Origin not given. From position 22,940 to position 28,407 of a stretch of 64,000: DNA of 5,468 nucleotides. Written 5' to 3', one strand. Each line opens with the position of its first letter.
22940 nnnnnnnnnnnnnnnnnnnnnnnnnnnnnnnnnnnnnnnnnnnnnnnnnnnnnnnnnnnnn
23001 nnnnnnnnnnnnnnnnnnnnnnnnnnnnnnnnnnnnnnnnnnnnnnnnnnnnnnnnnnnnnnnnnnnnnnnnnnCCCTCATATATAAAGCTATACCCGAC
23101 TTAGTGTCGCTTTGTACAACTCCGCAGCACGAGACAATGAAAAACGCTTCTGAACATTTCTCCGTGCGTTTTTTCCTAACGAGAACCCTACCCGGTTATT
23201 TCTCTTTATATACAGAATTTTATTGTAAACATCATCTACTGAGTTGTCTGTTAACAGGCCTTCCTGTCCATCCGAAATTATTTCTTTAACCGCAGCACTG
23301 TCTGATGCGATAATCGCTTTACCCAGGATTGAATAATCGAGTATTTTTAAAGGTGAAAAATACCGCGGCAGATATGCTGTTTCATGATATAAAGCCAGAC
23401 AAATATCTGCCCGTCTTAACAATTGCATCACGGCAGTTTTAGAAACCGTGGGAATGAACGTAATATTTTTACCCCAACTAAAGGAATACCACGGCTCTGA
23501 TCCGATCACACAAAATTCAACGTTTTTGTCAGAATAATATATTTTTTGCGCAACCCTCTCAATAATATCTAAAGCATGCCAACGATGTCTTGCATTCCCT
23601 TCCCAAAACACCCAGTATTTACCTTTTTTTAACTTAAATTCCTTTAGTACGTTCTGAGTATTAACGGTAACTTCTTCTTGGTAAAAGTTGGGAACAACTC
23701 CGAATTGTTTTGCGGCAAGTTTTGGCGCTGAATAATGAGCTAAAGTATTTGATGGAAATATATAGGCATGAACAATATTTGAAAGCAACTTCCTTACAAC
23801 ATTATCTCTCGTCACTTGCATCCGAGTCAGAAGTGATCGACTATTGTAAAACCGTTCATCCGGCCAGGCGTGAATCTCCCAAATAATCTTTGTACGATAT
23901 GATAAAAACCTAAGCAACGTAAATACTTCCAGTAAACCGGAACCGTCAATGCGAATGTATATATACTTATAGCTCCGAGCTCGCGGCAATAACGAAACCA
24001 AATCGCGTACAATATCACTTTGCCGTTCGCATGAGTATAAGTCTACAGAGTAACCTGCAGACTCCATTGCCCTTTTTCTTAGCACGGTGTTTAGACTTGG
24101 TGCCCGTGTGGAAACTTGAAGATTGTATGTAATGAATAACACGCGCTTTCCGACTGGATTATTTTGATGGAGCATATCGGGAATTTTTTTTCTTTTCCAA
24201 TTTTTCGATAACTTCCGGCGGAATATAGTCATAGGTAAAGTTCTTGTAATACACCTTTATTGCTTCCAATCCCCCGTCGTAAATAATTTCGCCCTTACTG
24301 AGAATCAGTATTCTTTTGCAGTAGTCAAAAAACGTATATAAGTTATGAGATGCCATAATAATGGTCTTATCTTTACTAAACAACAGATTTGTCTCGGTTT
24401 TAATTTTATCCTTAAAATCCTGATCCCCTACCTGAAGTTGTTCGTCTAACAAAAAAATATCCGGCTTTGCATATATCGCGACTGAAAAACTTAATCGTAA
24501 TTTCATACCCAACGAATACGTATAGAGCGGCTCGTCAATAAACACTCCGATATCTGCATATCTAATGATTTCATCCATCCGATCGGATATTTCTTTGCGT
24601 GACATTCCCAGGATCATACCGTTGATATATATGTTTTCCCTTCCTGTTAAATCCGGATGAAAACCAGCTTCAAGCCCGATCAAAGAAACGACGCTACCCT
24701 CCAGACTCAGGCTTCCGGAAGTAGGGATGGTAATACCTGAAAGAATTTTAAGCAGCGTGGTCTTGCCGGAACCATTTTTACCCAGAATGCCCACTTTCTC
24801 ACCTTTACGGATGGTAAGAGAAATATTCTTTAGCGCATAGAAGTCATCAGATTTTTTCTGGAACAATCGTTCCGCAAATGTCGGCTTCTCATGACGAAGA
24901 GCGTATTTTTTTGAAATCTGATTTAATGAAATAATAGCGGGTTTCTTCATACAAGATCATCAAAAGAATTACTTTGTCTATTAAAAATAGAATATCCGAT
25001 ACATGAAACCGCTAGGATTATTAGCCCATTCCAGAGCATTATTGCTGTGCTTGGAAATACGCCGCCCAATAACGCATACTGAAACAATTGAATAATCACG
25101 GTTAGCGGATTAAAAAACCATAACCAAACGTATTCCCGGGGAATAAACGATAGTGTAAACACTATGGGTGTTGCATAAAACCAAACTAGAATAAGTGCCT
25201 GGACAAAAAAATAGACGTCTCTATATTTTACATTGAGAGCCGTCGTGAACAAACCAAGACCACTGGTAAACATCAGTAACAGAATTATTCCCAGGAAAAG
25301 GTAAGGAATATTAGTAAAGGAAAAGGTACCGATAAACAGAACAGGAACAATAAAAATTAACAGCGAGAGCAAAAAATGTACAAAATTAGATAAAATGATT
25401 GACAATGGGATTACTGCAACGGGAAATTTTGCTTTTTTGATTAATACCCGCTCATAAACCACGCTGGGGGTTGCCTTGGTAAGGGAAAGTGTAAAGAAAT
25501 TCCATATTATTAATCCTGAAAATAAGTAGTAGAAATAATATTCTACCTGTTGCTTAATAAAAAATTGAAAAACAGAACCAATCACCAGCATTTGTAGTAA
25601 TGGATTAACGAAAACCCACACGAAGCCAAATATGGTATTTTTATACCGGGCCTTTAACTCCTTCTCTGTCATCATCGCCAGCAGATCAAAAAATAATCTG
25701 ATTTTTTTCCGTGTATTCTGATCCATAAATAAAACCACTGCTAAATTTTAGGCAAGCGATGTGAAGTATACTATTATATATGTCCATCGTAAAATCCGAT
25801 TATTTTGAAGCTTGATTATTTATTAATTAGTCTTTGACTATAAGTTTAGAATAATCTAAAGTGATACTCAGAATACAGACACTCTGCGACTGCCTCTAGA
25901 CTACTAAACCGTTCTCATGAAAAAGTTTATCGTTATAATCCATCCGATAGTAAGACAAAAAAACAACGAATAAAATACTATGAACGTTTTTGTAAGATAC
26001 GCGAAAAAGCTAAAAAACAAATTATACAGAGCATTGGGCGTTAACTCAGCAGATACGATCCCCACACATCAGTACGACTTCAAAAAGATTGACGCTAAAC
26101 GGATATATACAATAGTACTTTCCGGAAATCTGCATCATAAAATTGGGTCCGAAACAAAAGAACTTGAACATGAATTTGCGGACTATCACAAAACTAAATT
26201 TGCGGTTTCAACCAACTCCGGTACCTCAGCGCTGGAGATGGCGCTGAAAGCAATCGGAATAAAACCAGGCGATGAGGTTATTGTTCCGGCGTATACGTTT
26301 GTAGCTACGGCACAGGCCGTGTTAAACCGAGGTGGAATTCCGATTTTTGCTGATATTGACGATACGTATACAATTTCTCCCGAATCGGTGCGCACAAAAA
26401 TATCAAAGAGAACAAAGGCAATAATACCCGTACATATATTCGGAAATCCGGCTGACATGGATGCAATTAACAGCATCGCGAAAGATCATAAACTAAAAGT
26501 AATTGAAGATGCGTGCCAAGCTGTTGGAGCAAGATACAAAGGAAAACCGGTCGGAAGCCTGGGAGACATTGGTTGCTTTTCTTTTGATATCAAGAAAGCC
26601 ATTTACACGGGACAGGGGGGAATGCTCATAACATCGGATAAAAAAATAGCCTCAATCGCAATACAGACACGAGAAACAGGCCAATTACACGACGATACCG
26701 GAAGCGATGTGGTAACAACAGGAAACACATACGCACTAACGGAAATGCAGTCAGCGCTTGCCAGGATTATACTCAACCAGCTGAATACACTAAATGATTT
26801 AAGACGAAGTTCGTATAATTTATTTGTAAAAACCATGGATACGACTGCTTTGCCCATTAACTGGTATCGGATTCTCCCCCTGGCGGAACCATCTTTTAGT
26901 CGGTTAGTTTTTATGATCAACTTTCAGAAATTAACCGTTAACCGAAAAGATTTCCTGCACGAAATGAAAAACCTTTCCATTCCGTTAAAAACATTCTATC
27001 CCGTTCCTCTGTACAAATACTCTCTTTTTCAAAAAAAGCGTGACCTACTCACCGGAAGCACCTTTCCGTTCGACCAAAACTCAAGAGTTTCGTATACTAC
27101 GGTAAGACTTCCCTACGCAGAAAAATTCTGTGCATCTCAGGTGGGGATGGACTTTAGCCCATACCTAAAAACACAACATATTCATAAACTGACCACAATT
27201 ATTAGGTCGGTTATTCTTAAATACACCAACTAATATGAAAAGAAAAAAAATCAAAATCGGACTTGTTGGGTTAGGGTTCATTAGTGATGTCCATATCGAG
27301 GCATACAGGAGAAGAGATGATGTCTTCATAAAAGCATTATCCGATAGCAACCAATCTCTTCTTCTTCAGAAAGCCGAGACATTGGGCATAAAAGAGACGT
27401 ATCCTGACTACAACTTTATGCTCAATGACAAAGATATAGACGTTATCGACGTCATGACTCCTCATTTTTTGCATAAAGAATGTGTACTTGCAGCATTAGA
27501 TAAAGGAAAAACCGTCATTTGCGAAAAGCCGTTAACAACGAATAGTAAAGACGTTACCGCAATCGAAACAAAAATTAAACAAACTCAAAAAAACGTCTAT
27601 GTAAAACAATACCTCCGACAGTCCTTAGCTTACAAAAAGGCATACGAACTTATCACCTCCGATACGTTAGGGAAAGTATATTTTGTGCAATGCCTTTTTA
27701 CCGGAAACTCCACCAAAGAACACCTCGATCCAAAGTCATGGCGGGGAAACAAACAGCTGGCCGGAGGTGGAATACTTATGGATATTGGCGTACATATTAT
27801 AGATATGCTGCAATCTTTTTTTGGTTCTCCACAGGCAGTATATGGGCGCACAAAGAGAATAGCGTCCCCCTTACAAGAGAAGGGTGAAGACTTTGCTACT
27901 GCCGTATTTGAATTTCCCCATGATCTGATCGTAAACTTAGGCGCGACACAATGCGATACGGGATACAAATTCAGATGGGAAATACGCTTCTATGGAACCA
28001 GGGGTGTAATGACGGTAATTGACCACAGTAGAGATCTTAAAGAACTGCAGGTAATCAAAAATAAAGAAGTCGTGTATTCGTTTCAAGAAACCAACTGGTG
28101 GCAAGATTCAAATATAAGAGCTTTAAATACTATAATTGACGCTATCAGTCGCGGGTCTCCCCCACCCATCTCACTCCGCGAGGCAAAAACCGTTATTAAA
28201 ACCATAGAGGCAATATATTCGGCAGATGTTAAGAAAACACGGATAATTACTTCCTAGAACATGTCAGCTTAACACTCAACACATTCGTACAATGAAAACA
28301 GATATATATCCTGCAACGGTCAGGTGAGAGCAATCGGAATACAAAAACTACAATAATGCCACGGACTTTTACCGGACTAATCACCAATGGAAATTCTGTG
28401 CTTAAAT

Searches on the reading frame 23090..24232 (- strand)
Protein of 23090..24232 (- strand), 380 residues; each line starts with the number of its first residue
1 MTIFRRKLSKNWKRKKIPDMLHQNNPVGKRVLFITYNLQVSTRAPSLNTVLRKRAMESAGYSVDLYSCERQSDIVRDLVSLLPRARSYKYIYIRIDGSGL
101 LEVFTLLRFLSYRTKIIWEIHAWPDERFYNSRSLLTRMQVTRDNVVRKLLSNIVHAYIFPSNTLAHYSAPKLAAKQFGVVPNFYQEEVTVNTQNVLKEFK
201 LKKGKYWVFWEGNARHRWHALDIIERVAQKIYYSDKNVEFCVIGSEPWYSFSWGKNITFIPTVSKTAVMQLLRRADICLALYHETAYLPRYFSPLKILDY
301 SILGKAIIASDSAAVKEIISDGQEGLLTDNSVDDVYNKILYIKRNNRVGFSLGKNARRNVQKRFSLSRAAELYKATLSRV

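Call 51: search_protein_families(library=pfam, proteins=[window:23090-24232:-], max_evalue=0.0001)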
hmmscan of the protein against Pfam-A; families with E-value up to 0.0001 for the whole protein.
window:23090-24232:- (380 aa): 3 families
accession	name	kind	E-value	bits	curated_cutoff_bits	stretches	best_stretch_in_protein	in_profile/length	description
PF13692.12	Glyco_trans_1_4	-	5.1e-11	43.4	27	1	219-342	15-139/142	Glycosyl transferases group 1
PF13524.12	Glyco_trans_1_2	-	2.6e-08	34.4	25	1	236-371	13-140/144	Glycosyl transferase-like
PF00534.26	Glycos_transf_1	-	3.2e-08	33.7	26.4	1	222-358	31-171/172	Glycosyl transferases group 1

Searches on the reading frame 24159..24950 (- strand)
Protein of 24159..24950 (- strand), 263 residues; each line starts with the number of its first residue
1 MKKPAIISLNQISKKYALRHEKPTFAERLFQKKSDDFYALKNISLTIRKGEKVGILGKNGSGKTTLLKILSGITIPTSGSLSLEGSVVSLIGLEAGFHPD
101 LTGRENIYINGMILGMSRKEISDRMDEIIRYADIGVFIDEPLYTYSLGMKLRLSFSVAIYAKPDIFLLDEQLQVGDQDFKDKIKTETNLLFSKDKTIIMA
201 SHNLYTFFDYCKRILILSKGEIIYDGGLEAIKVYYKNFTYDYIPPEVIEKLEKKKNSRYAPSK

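Call 51: search_protein_families(library=pfam, proteins=[window:24159-24950:-], max_evalue=0.0001)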
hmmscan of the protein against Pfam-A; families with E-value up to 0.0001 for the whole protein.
window:24159-24950:- (263 aa): 1 family
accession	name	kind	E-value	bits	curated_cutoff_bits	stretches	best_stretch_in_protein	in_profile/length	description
PF00005.33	ABC_tran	-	3.9e-24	86.2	25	1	40-171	1-135/137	ABC transporter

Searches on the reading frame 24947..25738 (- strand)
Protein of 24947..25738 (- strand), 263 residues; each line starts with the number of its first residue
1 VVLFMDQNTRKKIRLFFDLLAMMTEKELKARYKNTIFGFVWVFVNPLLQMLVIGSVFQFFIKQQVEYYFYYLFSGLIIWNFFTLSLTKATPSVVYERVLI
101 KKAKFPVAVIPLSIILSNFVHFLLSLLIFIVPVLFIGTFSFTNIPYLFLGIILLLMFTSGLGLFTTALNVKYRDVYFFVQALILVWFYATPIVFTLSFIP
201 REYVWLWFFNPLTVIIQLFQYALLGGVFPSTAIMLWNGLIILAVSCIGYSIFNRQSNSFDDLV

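Call 52: search_protein_families(library=pfam, proteins=[window:24947-25738:-], max_evalue=0.0001)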
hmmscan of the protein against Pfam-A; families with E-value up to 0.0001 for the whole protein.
window:24947-25738:- (263 aa): 2 families
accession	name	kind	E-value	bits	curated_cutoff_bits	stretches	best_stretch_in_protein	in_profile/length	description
PF01061.29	ABC2_membrane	-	1.1e-17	64.7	26.9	1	21-223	4-210/211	ABC-2 type transporter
PF12698.13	ABC2_membrane_3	-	2.3e-05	24.1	31.6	1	62-249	154-341/347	ABC-2 family transporter protein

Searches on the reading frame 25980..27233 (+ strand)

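Call 52: search_protein_families(library=pfam, proteins=[window:25980-27233:+], max_evalue=0.0001)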
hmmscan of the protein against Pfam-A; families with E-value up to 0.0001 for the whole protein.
window:25980-27233:+ (417 aa): 5 families
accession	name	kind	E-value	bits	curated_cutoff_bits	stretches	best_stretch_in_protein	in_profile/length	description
PF01041.23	DegT_DnrJ_EryC1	-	1.4e-88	298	19.8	1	46-384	14-348/360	DegT/DnrJ/EryC1/StrS aminotransferase family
PF01212.27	Beta_elim_lyase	-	6.1e-08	32.8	27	1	58-262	33-253/288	Beta-eliminating lyase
PF01053.26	Cys_Met_Meta_PP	-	1e-07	31.3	27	1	47-184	41-180/381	Cys/Met metabolism PLP-dependent enzyme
PF00266.25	Aminotran_5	-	2.7e-07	30.4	21.5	1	57-184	46-182/371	Aminotransferase class-V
PF00155.27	Aminotran_1_2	-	1.6e-06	28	19.7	1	49-149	33-151/361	Aminotransferase class I and II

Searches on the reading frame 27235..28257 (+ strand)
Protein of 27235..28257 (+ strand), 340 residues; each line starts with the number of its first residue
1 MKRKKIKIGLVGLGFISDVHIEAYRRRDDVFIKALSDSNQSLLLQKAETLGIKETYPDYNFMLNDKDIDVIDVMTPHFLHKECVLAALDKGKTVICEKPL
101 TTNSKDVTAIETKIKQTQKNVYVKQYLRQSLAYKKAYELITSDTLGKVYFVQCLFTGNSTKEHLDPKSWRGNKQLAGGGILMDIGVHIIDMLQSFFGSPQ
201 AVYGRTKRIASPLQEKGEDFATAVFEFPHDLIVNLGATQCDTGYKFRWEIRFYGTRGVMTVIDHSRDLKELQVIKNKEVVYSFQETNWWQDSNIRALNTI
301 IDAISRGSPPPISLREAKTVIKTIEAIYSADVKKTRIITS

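Call 52: search_protein_families(library=pfam, proteins=[window:27235-28257:+], max_evalue=0.0001)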
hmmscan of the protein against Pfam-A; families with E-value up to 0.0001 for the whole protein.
window:27235-28257:+ (340 aa): 3 families
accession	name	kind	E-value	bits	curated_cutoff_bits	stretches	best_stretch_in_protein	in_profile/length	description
PF22725.1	GFO_IDH_MocA_C3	-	2.4e-26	92.6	27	1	133-259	1-123/124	GFO/IDH/MocA C-terminal domain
PF01408.29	GFO_IDH_MocA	-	1.5e-23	84.2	24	1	6-124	1-119/120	Oxidoreductase family, NAD-binding Rossmann fold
PF02894.22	GFO_IDH_MocA_C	-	4.6e-23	82.6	22.9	1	138-335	2-214/218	Oxidoreductase family, C-terminal alpha/beta domain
